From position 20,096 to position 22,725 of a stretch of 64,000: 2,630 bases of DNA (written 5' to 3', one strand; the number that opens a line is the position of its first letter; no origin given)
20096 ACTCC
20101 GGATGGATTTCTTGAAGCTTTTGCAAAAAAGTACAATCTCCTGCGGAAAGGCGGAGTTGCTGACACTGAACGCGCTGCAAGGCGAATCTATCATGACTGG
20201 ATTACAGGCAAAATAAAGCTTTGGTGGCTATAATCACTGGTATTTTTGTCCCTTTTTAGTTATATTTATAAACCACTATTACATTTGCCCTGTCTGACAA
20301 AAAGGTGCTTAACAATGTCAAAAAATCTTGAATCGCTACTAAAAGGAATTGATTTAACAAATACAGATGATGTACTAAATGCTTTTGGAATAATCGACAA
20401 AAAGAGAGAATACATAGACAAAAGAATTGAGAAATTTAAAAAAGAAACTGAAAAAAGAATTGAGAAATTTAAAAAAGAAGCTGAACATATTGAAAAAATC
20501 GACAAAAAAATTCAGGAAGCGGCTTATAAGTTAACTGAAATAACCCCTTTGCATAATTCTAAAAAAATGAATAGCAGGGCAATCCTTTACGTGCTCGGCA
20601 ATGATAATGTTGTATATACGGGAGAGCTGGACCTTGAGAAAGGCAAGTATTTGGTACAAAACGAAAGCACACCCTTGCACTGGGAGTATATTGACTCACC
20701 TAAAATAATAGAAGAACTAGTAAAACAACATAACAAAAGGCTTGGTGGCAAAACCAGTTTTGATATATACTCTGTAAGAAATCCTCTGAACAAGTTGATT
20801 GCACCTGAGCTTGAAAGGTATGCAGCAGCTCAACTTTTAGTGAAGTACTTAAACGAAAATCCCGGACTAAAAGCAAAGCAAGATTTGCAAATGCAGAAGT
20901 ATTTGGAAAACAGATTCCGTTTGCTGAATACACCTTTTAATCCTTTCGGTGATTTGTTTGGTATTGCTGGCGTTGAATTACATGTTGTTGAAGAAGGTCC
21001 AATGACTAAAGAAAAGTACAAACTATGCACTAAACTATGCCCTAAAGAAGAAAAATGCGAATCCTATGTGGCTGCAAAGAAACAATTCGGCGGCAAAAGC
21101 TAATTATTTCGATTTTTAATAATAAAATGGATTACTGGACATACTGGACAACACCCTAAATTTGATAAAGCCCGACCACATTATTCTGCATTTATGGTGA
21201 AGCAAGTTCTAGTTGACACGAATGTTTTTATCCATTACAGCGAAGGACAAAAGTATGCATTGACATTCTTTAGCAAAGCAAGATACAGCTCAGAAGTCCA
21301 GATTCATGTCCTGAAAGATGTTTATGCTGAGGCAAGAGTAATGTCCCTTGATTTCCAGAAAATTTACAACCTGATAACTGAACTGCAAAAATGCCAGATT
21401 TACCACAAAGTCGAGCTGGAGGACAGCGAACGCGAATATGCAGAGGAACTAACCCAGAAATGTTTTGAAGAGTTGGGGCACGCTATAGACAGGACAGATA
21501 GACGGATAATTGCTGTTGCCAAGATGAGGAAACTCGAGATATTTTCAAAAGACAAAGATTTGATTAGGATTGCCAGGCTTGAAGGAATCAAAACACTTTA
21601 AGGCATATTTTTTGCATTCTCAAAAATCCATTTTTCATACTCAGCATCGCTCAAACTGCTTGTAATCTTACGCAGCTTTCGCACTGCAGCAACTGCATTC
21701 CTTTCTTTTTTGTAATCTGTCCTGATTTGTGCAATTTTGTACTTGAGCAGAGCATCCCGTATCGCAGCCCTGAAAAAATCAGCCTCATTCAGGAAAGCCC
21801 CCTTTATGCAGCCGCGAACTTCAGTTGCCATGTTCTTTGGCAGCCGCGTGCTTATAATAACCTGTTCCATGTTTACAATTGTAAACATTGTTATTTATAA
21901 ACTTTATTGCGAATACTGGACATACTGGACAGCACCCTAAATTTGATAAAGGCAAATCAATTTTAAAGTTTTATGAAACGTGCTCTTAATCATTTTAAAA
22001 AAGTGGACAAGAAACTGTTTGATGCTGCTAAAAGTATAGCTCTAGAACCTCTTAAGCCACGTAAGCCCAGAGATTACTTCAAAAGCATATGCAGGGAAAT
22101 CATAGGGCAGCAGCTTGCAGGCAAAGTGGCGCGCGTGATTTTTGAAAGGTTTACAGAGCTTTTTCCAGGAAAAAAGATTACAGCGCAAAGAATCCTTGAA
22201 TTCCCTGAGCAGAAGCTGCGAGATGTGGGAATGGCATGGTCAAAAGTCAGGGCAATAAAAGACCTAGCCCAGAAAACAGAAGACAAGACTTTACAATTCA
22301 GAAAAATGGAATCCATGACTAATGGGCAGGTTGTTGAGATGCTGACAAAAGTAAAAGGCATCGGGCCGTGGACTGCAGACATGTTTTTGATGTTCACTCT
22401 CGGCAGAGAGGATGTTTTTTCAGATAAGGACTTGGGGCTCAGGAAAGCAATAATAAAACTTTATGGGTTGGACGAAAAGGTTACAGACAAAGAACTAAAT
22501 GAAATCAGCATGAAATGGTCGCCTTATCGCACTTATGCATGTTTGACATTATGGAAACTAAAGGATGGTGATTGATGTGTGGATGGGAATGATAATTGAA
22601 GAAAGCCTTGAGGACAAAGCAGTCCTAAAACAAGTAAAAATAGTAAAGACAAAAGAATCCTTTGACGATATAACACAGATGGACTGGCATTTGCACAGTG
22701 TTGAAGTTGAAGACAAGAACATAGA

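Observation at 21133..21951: Shared 37-nt promoter module (tandem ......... repeats fused to a TATA-like box) in front of repair and nuclease genes: a candidate archaeal DNA-damage-type regulon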

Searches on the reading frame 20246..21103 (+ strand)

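Call 13: search_protein_families(library=pfam, proteins=[window:20246-21103:+], max_evalue=0.01)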
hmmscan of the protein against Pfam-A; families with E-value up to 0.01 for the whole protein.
window:20246-21103:+ (285 aa): 1 family
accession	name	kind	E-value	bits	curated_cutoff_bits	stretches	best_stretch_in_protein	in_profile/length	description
PF05873.17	Mt_ATP-synt_D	-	0.00095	19.5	27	1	48-86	86-124/154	ATP synthase D chain, mitochondrial (ATP5H)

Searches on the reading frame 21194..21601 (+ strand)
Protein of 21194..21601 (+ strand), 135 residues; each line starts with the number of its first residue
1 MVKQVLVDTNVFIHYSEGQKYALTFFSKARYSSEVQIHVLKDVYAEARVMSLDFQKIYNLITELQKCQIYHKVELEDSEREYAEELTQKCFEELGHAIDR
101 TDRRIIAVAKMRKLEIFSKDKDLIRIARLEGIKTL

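Call 13: search_protein_families(library=pfam, proteins=[window:21194-21601:+], max_evalue=0.01)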
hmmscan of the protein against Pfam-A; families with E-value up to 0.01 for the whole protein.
window:21194-21601:+ (135 aa): 3 families
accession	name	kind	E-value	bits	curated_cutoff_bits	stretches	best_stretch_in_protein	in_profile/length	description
PF01850.27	PIN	-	3.7e-06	28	23.6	1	5-128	1-119/120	PIN domain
PF13638.12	PIN_4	-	0.00012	22.8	21.9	1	6-134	2-128/132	PIN domain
PF20452.3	Calmod_bind_C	-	0.0019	18.8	24.2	0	46-94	8-56/62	Calmodulin binding protein C-terminal domain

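Call 91: search_protein_families(library=ncbifam, max_evalue=0.001, proteins=[window:21194-21601:+])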
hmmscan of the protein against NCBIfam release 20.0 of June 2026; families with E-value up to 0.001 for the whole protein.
window:21194-21601:+ (135 aa): 1 family
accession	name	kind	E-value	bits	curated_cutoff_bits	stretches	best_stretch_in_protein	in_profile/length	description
NF047959.1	TA_toxin_VapC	equivalog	0.0007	19.7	80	1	5-129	1-122/125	type II toxin-antitoxin system VapC family toxin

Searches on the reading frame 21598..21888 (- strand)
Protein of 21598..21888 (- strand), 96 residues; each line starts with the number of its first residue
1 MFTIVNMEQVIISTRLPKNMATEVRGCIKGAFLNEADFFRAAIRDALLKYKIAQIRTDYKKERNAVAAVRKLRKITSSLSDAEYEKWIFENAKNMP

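Call 13: search_protein_families(library=pfam, proteins=[window:21598-21888:-], max_evalue=0.01)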
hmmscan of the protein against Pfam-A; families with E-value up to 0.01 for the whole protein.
window:21598-21888:- (96 aa): 0 families

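Call 44: find_homologous_proteins(query=window:21601-21870:-, max_evalue=0.001)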
Query seq(90 aa) (90 aa): 6 proteins with E <= 0.001 among 6 candidates.
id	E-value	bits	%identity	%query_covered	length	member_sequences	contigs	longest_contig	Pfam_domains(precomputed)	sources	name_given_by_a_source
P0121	1.8e-47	176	94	100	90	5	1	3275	-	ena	-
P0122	1.7e-44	167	89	100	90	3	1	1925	-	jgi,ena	-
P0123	2.9e-34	134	71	100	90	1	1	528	-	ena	-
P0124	1.9e-31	125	68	100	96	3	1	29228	-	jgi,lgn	jgi:Arc/MetJ-type ribon-helix-helix transcriptional regulator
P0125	1.1e-29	120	66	100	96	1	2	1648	-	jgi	jgi:Arc/MetJ-type ribon-helix-helix transcriptional regulator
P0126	8.2e-22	95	55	97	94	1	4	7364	-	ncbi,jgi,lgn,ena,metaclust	metaclust:\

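Call 45: find_encoding_contigs(protein=P0124, flank=10000, max_places=3)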
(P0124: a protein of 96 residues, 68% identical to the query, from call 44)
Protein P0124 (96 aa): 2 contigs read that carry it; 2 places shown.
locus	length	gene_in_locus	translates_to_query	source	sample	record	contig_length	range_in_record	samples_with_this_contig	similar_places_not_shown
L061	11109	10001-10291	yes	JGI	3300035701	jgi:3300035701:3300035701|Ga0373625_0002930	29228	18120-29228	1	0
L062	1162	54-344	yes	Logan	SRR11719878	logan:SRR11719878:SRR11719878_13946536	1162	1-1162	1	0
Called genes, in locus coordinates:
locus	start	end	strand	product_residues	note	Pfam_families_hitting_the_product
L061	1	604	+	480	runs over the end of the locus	PF12161:HsdM_N, PF02384:N6_Mtase, PF01170:UPF0020 (faint), PF07669:Eco57I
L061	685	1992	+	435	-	PF01420:Methylase_S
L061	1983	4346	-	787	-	PF04313:HSDR_N, PF13588:HSDR_N_2 (faint), PF00270:DEAD, PF04851:ResIII, PF18766:SWI2_SNF2, PF00271:Helicase_C (weak), PF08463:EcoEI_R_C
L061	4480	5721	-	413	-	-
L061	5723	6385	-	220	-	PF12705:PDDEXK_1 (weak)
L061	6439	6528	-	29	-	-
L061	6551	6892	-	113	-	-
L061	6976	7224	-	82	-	-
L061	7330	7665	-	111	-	-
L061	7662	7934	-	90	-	-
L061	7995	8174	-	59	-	-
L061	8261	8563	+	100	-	PF17723:RHH_8 (weak), PF01402:RHH_1 (weak)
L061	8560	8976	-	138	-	PF01850:PIN (weak)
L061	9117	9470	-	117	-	-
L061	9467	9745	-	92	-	-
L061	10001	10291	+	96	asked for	-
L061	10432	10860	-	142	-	PF14137:DUF4304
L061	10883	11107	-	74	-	?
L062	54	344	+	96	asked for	-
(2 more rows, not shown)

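Call 46: find_encoding_contigs(protein=P0126, flank=10000, max_places=4)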
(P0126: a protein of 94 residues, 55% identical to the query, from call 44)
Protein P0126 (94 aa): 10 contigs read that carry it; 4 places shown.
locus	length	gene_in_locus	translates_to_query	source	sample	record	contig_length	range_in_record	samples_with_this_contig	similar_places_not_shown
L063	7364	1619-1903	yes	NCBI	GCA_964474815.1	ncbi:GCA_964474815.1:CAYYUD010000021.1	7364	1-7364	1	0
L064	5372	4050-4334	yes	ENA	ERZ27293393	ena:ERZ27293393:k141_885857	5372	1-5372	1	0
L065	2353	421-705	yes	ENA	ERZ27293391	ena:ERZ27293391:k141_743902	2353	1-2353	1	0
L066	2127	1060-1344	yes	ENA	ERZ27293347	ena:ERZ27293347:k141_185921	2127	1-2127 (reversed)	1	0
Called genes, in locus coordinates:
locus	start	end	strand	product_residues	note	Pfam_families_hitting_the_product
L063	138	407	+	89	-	PF17032:Zn_ribbon_15 (faint), PF12773:DZR, PF13248:Zn_ribbon_3, PF13240:Zn_Ribbon_1 (weak)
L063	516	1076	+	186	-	PF01909:NTP_transf_2, PF18765:Polbeta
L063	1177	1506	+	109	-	PF05168:HEPN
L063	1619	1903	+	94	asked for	-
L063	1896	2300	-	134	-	-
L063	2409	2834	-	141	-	PF05168:HEPN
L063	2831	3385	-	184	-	PF01909:NTP_transf_2, PF18765:Polbeta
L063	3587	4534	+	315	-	PF03144:GTP_EFTU_D2 (weak)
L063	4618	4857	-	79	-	-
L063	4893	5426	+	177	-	PF02661:Fic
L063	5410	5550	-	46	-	-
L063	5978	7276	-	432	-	PF00155:Aminotran_1_2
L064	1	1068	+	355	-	?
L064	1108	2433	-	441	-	PF01609:DDE_Tnp_1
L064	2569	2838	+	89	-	PF17032:Zn_ribbon_15 (faint), PF12773:DZR, PF13248:Zn_ribbon_3, PF13240:Zn_Ribbon_1 (weak)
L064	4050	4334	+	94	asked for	-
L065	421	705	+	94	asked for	-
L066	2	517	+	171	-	?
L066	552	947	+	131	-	PF05168:HEPN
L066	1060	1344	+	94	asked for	-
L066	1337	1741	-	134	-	-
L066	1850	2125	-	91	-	?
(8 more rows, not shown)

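Call 77: search_protein_families(library=pfam, max_evalue=0.01, proteins=[L061:9467-9745:-, L061:9117-9470:-])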
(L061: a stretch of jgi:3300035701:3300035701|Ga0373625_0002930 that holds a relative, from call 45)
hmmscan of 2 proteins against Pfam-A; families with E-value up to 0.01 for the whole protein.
L061:9467-9745:- (92 aa): 2 families
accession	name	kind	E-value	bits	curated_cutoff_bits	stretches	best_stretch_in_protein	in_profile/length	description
PF08641.17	Mis14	-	0.00053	20.8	24.9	1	22-66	42-89/133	Kinetochore protein Mis14 like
PF09106.17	SelB-wing_2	-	0.0045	17.5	22.3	1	36-68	19-51/57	Elongation factor SelB, winged helix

L061:9117-9470:- (117 aa): 1 family
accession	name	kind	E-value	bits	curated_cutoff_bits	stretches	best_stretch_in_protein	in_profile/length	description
PF05016.21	ParE_toxin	-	0.00089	20.2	23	1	8-97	3-81/89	ParE toxin of type II toxin-antitoxin system, parDE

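Call 91: search_protein_families(library=ncbifam, max_evalue=0.001, proteins=[window:21601-21870:-])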
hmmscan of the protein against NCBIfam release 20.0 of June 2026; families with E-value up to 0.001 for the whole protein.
window:21601-21870:- (90 aa): 0 families

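Call 97: search_solved_structures(query=A3, max_evalue=10)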
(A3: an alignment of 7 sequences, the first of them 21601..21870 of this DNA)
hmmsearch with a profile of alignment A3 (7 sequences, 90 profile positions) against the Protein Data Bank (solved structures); distinct sequences matched with E-value up to 10: 1.
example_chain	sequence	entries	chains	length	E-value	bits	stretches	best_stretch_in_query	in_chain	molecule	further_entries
2mby_A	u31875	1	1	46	0.2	15.1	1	29-69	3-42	Ribosomal RNA-processing protein 7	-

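Call 98: search_protein_families(library=pfam, alignment_id=A3, max_evalue=1)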
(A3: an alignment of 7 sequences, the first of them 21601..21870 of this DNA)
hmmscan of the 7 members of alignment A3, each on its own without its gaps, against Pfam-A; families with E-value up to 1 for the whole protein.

A. member 1, window:21601-21870:- (90 aa): 0 families

B. families by the number of members that match (of 7 scanned): 7 families
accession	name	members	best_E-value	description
PF22888.1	FIMAH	2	0.0081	FIMAH domain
PF12462.13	Helicase_IV_N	2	0.035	DNA helicase IV / RNA helicase N terminal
PF14659.12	Phage_int_SAM_3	1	0.022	Phage integrase, N-terminal SAM-like domain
PF25610.1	HR1_TOCA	1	0.045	TOCA family HR1 domain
PF01402.27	RHH_1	1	0.05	Ribbon-helix-helix protein, copG family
PF17906.7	HTH_48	1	0.066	HTH domain in Mos1 transposase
PF13887.11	MYRF_ICA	1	0.11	Myelin regulatory factor ICA domain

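Call 104: predict_structure(alignment_id=A3)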
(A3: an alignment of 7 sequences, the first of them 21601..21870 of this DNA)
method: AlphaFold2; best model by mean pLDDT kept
length: 90 residues; sequences in the alignment: 7
mean_pLDDT: 69.2   pTM: 0.43
mean pLDDT of the five models: 69.2, 67.3, 66.4, 63.6, 59.0
residues with pLDDT >= 90: 1; 70-90: 50; 50-70: 25; < 50: 14
segments of 3 or more residues with pLDDT < 50: 1-7, 21-23
pLDDT, mean of each block of 10 residues (from residue 1): 41 56 58 78 86 88 82 69 65
secondary structure, 60 per line:
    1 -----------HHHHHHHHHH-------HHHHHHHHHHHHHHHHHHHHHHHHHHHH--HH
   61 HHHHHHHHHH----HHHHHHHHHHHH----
elements in order: H12-21 H29-56 H59-70 H75-86

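Call 106: fold_search(model_id=the predicted structure, library=pdb)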
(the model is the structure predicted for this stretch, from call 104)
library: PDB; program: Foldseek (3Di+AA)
matches with E <= 10: 54; with E <= 0.001: 0
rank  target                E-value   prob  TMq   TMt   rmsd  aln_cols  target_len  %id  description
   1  7nhm_p                2.5e+00  0.15  0.35  0.37   7.9        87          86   11  70S ribosome from Staphylococcus aureus (released 2021-05-05)
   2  3j9w_AO               2.5e+00  0.11  0.31  0.32   7.0        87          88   13  Cryo-EM structure of the Bacillus subtilis MifM-stalled ribosome complex (released 2015-04-29)
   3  2g0u_MODEL_1_A        3.3e+00  0.13  0.30  0.30   7.4        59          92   19  Solution Structure of Monomeric BsaL, the Type III Secretion Needle Protein of Burkholderia pseudomallei (released 2006-05-23)
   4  9i5v_f                3.7e+00  0.11  0.24  0.25   6.6        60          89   18  70S P. gingivalis ribosome erm-delta-porN strain (released 2025-08-20)
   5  5f3x_C                4.5e+00  0.16  0.31  0.15   7.9        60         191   15  Crystal structure of Harmonin NPDZ1 in complex with ANKS4B SAM-PBM (released 2016-03-16)
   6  5mps_R                4.5e+00  0.12  0.41  0.35  15.6        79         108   13  Structure of a spliceosome remodeled for exon ligation (released 2017-01-18)
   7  9dlv_A                4.9e+00  0.35  0.34  0.14   1.6        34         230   20  Cryo-EM structure of the human TREX-2.1 complex (LENG8/PCID2/DSS1) bound to DDX39B(UAP56) (released 2025-09-17)
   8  6cbr_B                4.9e+00  0.09  0.35  0.24   8.7        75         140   16  DnaG Primase C-terminal domain complex with SSB C-terminal peptide (released 2019-02-06)
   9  7w5a_J                4.9e+00  0.08  0.33  0.08  14.9        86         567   13  The cryo-EM structure of human pre-C*-II complex (released 2022-06-22)
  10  7w5b_J                4.9e+00  0.08  0.33  0.08  14.9        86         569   13  The cryo-EM structure of human C* complex (released 2022-06-22)
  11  2kbq_MODEL_1_A        5.2e+00  0.10  0.36  0.40   8.5        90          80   14  Solution structure of harmonin N terminal domain (released 2009-03-31)
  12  9lrv_H                5.2e+00  0.10  0.37  0.36   6.0        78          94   10  Cryo-EM structure of Fission yeast centromeric nucleosome Class 1 (released 2026-02-04)
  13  3k1r_A                5.5e+00  0.15  0.30  0.14   7.5        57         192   16  Structure of harmonin NPDZ1 in complex with the SAM-PBM of Sans (released 2010-01-26)
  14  6cbr_A                5.5e+00  0.10  0.35  0.24   6.6        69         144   14  DnaG Primase C-terminal domain complex with SSB C-terminal peptide (released 2019-02-06)
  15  6yse_MODEL_1_A        5.9e+00  0.20  0.36  0.63   2.7        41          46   12  Gp4 from the Pseudomonas phage LUZ24 (released 2021-05-12)
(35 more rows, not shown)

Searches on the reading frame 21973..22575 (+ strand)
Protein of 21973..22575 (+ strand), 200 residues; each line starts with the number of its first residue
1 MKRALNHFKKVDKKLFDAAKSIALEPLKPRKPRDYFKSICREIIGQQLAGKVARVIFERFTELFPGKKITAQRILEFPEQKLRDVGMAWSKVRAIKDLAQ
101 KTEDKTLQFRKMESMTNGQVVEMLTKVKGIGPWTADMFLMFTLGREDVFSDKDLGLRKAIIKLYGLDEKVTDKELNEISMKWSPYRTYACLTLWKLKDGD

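Call 13: search_protein_families(library=pfam, proteins=[window:21973-22575:+], max_evalue=0.01)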
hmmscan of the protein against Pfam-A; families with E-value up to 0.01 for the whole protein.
window:21973-22575:+ (200 aa): 2 families
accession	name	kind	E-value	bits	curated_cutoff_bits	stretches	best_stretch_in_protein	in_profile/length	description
PF00730.31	HhH-GPD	-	4.4e-14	53.2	26.2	1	41-183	2-106/108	HhH-GPD superfamily base excision DNA repair protein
PF00633.29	HHH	-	0.0046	17.2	24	0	121-138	10-27/30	Helix-hairpin-helix motif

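Call 91: search_protein_families(library=ncbifam, max_evalue=0.001, proteins=[window:21973-22575:+])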
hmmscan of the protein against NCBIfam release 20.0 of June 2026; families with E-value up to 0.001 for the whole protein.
window:21973-22575:+ (200 aa): 4 families
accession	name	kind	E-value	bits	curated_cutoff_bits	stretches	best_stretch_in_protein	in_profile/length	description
NF007641.0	PRK10308.1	equivalog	2.2e-11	43.9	229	1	46-196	132-274/285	DNA-3-methyladenine glycosylase 2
NF010488.0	PRK13910.1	equivalog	0.0002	20.8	471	1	55-176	14-125/290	adenine-specific DNA glycosylase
TIGR00588.1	ogg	subfamily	0.00034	19.9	397.85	1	64-193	163-300/310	8-oxoguanine DNA-glycosylase (ogg)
TIGR01084.1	mutY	equivalog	0.00053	19.6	286.5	1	28-177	21-160/277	A/G-specific adenine glycosylase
